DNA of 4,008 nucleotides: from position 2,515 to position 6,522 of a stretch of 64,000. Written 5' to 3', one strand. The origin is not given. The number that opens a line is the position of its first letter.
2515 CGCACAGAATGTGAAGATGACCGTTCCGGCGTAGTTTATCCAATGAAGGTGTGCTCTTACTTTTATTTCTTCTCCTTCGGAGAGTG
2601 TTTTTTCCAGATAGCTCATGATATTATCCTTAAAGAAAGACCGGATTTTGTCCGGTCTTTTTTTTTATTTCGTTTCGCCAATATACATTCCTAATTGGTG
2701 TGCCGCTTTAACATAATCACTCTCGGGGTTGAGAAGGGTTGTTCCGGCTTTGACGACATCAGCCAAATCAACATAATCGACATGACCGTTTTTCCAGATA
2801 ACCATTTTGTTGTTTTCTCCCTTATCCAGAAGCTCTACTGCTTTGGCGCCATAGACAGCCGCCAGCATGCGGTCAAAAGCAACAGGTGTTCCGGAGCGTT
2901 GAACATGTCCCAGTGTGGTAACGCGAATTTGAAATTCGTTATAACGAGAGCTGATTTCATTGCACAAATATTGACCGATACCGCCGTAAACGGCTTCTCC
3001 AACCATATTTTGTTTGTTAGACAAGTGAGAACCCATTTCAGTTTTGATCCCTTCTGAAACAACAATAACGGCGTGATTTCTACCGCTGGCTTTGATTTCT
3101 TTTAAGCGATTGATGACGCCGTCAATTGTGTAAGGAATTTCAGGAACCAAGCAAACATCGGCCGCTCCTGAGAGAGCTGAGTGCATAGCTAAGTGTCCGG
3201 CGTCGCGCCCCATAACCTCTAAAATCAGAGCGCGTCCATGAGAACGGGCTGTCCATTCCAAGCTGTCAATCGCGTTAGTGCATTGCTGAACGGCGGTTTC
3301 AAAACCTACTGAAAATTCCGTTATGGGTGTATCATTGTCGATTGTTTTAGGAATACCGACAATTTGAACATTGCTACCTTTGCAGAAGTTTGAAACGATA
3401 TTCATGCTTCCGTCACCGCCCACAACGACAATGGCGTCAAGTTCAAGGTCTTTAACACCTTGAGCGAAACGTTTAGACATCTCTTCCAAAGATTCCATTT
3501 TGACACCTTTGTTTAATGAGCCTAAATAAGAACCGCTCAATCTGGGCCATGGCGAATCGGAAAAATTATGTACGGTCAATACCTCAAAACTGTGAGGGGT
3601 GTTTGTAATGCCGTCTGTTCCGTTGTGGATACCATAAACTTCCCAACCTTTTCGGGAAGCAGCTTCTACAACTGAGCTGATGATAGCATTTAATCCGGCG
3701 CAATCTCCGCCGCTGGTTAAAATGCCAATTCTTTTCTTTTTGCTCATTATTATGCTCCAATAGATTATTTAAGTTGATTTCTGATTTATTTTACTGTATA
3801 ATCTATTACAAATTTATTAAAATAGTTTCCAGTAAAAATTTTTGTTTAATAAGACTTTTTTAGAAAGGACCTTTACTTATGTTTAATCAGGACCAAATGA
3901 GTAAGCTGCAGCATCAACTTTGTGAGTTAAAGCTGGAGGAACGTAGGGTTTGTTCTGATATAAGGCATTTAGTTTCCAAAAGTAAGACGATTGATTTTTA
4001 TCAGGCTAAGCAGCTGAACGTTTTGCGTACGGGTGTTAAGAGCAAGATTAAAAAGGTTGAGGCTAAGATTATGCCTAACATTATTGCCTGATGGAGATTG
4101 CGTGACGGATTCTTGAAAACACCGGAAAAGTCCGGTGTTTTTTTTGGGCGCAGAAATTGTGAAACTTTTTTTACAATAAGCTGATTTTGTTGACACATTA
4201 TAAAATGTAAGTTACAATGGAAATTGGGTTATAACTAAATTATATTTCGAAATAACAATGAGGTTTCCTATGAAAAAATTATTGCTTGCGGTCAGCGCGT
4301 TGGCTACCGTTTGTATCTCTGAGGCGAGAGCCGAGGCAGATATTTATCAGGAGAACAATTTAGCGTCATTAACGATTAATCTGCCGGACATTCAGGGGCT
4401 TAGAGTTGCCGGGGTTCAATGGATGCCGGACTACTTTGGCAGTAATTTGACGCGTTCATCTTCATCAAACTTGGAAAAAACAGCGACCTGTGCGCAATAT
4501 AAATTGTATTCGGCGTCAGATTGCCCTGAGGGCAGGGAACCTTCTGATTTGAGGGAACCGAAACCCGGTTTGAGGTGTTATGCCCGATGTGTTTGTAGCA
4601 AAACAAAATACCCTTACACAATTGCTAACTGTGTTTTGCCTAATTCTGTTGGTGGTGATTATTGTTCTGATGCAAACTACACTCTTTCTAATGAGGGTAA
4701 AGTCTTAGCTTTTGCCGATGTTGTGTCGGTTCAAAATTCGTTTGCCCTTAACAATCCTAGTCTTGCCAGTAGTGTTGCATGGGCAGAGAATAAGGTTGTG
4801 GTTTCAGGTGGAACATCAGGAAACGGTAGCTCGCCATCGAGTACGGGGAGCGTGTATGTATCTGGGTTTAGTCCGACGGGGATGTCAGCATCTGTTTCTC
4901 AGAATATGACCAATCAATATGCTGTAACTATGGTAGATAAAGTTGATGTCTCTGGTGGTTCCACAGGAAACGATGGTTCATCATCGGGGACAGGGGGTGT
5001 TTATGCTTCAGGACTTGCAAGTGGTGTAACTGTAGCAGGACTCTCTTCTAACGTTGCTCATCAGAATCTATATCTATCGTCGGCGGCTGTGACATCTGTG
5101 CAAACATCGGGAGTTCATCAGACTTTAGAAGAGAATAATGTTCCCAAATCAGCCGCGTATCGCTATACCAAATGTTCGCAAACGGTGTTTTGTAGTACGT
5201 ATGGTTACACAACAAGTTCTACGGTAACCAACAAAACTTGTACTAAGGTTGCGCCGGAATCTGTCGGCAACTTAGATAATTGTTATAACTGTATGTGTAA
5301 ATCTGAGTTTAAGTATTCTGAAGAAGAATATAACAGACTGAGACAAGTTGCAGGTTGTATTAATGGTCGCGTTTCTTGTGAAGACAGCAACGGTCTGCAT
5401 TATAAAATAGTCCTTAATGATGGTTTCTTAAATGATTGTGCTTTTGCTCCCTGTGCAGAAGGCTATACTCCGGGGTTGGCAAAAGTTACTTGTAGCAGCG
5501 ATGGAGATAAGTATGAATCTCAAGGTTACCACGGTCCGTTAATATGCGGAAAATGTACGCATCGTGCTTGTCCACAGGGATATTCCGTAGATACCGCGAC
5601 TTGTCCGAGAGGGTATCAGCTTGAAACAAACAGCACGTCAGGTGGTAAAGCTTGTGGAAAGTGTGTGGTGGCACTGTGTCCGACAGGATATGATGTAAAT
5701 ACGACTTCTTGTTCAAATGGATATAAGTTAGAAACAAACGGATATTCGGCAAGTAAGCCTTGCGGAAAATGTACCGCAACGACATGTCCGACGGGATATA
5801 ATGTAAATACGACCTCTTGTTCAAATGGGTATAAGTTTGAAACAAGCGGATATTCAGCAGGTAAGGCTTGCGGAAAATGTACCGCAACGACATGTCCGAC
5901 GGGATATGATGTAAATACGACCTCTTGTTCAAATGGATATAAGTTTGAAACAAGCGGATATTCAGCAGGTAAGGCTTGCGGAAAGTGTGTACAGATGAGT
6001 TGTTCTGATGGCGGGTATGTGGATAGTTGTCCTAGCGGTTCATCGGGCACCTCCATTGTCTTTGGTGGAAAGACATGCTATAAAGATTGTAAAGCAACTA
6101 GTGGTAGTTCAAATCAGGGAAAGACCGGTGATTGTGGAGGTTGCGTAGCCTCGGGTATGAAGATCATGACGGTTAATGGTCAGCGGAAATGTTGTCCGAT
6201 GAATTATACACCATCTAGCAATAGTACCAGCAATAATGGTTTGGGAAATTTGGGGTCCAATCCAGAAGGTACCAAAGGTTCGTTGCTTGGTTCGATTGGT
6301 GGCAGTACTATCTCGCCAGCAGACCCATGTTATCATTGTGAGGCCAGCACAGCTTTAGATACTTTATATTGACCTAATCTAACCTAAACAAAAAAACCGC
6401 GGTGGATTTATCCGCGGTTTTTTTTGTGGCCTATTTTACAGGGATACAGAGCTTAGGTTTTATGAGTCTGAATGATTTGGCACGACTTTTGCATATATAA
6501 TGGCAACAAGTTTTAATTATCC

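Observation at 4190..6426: Paralogous pair of secreted cysteine-rich tandem-repeat proteins (copy 1 of 2)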

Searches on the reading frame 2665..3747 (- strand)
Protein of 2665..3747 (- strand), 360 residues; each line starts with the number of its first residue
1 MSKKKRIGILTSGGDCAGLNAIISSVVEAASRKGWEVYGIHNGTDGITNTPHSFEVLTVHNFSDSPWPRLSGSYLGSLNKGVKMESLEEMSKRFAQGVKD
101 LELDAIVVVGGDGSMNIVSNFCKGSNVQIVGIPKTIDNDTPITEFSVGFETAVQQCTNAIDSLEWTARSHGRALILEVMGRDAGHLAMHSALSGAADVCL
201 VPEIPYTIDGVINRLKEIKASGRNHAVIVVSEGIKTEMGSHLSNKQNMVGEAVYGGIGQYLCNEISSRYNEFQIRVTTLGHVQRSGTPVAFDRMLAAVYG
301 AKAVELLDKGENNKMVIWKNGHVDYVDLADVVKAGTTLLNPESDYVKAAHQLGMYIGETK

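Call 30: search_protein_families(library=pfam, proteins=[window:2665-3747:-], max_evalue=0.001)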
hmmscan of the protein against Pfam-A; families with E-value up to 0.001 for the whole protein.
window:2665-3747:- (360 aa): 3 families
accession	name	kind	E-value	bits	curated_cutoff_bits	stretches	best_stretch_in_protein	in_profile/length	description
PF00365.25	PFK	-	1.8e-89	300.2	30.9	1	6-307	1-277/277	Phosphofructokinase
PF00781.29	DAGK_cat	-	0.00028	20.9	23.6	1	88-139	41-94/125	Diacylglycerol kinase catalytic domain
PF01513.26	NAD_kinase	-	0.00048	20.9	25.5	0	94-133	64-103/130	ATP-NAD kinase N-terminal domain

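Call 84: list_cluster_members(proteins=[window:2668-3747:-, window:6544-7284:+, window:7310-8095:+, window:14578-16974:+, window:19108-19932:-, window:20458-21339:-, window:23827-24909:+, window:34166-35515:+, window:21523-22476:-, window:22569-23165:-])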
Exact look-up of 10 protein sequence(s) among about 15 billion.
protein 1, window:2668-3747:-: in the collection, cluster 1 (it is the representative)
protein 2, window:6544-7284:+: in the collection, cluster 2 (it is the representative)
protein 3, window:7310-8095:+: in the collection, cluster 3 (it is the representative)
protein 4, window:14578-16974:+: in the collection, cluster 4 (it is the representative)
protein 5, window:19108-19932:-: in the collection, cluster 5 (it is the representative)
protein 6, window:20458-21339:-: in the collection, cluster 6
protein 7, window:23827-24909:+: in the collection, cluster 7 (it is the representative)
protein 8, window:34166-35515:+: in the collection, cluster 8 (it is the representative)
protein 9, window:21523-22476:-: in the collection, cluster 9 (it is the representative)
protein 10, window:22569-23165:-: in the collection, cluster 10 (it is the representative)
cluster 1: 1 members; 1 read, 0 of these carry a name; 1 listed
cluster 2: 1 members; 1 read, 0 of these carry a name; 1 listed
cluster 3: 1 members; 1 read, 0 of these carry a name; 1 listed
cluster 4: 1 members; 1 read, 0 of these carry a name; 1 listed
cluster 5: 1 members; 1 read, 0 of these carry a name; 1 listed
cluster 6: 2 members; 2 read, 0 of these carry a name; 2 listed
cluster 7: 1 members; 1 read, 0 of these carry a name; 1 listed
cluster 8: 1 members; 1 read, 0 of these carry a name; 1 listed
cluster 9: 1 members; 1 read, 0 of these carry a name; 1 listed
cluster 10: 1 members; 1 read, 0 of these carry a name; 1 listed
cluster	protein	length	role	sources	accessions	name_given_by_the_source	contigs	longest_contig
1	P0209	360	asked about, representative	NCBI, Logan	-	-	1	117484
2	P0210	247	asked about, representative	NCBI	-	-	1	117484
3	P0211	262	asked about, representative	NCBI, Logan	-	-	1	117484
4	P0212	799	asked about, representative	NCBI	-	-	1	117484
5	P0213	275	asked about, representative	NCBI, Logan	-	-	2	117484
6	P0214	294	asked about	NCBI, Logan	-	-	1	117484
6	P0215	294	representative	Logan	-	-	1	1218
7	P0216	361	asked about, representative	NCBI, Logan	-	-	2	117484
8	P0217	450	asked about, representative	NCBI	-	-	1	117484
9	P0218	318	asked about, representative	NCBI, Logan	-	-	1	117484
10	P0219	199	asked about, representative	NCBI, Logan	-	-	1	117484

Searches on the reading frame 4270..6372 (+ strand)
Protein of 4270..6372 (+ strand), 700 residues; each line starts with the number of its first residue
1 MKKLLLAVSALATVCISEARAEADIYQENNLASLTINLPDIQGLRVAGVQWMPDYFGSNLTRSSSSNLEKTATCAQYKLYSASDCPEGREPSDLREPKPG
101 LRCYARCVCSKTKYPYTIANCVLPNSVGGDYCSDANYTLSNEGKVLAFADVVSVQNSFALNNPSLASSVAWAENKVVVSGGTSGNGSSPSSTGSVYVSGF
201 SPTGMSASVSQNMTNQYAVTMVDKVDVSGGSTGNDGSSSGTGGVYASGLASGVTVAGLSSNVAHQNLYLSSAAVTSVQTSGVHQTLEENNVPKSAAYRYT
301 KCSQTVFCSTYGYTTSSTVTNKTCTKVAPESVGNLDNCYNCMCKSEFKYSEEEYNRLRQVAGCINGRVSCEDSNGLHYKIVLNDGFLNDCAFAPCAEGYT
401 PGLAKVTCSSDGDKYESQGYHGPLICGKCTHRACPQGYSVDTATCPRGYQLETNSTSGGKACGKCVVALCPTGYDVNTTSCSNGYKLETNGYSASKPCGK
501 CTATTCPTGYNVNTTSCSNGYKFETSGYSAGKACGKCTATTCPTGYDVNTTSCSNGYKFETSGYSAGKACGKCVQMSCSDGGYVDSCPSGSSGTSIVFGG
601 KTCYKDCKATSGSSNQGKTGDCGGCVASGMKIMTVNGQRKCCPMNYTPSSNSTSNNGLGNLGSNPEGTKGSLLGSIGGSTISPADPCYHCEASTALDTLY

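Call 6: search_protein_families(library=pfam, proteins=[window:4270-6372:+], max_evalue=1)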
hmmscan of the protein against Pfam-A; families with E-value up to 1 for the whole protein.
window:4270-6372:+ (700 aa): 0 families

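Call 7: search_protein_families(library=ncbifam, proteins=[window:4270-6372:+], max_evalue=1)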
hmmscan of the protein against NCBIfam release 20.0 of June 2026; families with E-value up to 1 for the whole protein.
window:4270-6372:+ (700 aa): 1 family
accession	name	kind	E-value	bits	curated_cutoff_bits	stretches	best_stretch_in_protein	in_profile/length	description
NF041671.1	peri_hyde_PaoC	equivalog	0.45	8.8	1180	1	225-313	503-591/735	aldehyde oxidoreductase molybdenum-binding subunit PaoC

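Call 11: find_homologous_proteins(query=window:4270-6372:+)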
Query window:4270-6372:+ (700 aa): 14 proteins with E <= 0.001 among 8000 candidates.
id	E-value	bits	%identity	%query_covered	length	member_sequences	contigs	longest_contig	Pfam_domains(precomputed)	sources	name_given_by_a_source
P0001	0.0e+0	1575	100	100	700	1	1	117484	-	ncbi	-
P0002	9.3e-105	370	46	32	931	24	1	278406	-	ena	-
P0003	4.0e-63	232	47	32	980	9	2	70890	PF04706.19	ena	-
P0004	8.0e-56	208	55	19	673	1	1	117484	-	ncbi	-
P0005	1.3e-45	174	40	32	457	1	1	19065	-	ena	-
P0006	1.7e-44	170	42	32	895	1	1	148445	-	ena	-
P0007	5.8e-43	165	55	23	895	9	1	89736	-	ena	-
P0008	1.2e-39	154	39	28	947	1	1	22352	-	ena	-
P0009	3.6e-35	140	38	32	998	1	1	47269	-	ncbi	-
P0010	2.2e-20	91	42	21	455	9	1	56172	-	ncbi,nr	ncbi:MAG: hypothetical protein KH347_08215, partial [Acetobacter sp.]|nr:hypothetical protein [Aceto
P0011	9.6e-15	72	32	30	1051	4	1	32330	-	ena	-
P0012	4.7e-6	43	32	29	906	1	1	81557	-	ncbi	-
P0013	6.5e-5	40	35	26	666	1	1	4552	-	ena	-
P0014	7.2e-4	36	31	46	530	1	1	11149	-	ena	-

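Call 13: find_encoding_contigs(protein=P0001, flank=10000, max_places=3)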
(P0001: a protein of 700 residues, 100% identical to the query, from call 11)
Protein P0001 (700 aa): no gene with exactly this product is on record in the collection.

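Call 14: find_encoding_contigs(protein=P0004, flank=10000, max_places=3)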
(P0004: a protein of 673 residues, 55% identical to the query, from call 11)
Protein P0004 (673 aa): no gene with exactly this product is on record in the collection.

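Call 22: search_solved_structures(query=window:4270-6372:+, max_evalue=10)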
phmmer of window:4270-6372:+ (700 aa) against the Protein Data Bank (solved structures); distinct sequences matched with E-value up to 10: 2.
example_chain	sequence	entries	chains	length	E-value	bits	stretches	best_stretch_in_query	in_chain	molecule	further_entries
7tzo_A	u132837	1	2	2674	2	9.8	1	214-270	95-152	Serine/threonine-protein kinase mTOR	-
6zhk_A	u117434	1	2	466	2.9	9.2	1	335-408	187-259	Adenosylmethionine-8-amino-7-oxononanoate aminotransferase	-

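Call 49: find_encoding_contigs(protein=P0002, flank=8000, max_places=2)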
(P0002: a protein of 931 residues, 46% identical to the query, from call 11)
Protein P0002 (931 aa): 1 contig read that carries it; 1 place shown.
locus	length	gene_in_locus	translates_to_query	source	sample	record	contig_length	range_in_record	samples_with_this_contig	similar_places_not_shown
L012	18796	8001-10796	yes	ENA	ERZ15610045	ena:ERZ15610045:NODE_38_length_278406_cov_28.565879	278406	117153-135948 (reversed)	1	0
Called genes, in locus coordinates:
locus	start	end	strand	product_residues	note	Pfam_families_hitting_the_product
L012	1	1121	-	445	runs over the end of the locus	PF00919:UPF0004, PF04055:Radical_SAM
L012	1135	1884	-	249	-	PF08238:Sel1 (weak)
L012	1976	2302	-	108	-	PF09538:FYDLN_acid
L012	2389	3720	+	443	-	PF00275:EPSP_synthase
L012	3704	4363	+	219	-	PF02224:Cytidylate_kin, PF13189:Cytidylate_kin2 (weak)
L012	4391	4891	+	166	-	-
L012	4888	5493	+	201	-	-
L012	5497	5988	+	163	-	PF03167:UDG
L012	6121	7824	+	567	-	PF13509:S1_2 (faint), PF17092:PCB_OB (faint), PF00575:S1, PF00575:S1, PF00575:S1, PF23459:S1_RRP5 (weak), PF00575:S1, PF23459:S1_RRP5 (weak), +2 more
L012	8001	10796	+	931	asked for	-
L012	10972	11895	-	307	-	PF04168:Alpha-E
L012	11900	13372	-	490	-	PF04174:CP_ATPgrasp_1, PF14403:CP_ATPgrasp_2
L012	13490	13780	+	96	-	-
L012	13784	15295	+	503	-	PF13541:ChlI, PF00158:Sigma54_activat (weak), PF01078:Mg_chelatase, PF07728:AAA_5, PF00493:MCM (weak), PF13335:Mg_chelatase_C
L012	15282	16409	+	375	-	PF02384:N6_Mtase (weak), PF07669:Eco57I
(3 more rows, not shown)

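Call 82: search_dna_similar(query=window:4270-6369:+, collection=phages, mode=protein, max_evalue=0.001, max_rows=10)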
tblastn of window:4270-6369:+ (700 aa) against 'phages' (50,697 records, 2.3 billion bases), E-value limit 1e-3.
No match.

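Call 83: search_dna_similar(query=window:4270-6369:+, collection=plasmids, mode=protein, max_evalue=0.001, max_rows=10)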
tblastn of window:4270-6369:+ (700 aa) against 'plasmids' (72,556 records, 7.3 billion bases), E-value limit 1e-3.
No match.

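Call 100: find_encoding_contigs(protein=P0008, flank=8000, max_places=2)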
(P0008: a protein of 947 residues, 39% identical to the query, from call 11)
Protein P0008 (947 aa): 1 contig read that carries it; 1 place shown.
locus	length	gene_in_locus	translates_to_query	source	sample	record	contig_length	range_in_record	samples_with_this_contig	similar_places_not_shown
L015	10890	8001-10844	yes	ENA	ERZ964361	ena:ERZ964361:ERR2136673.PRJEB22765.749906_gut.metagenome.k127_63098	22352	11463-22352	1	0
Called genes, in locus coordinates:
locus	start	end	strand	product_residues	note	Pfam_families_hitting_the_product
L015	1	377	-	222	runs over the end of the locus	-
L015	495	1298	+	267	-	PF08795:DUF1796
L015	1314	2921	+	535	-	PF00884:Sulfatase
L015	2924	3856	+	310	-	PF01509:TruB_N, PF16198:TruB_C_2, PF09142:TruB_C (weak)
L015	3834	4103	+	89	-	PF00312:Ribosomal_S15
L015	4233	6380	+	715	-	PF01138:RNase_PH, PF03725:RNase_PH_C, PF03726:PNPase, PF01138:RNase_PH, PF00013:KH_1, PF00575:S1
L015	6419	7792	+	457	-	PF03060:NMO (weak)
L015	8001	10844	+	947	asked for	-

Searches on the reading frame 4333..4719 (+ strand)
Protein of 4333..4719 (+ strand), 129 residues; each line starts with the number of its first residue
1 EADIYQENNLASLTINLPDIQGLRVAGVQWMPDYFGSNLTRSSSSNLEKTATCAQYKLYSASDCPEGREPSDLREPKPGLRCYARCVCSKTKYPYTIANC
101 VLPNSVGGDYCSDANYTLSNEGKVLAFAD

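Call 93: search_protein_families(library=pfam, proteins=[window:4333-4719:+], max_evalue=10)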
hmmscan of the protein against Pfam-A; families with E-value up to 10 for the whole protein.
window:4333-4719:+ (129 aa): 0 families
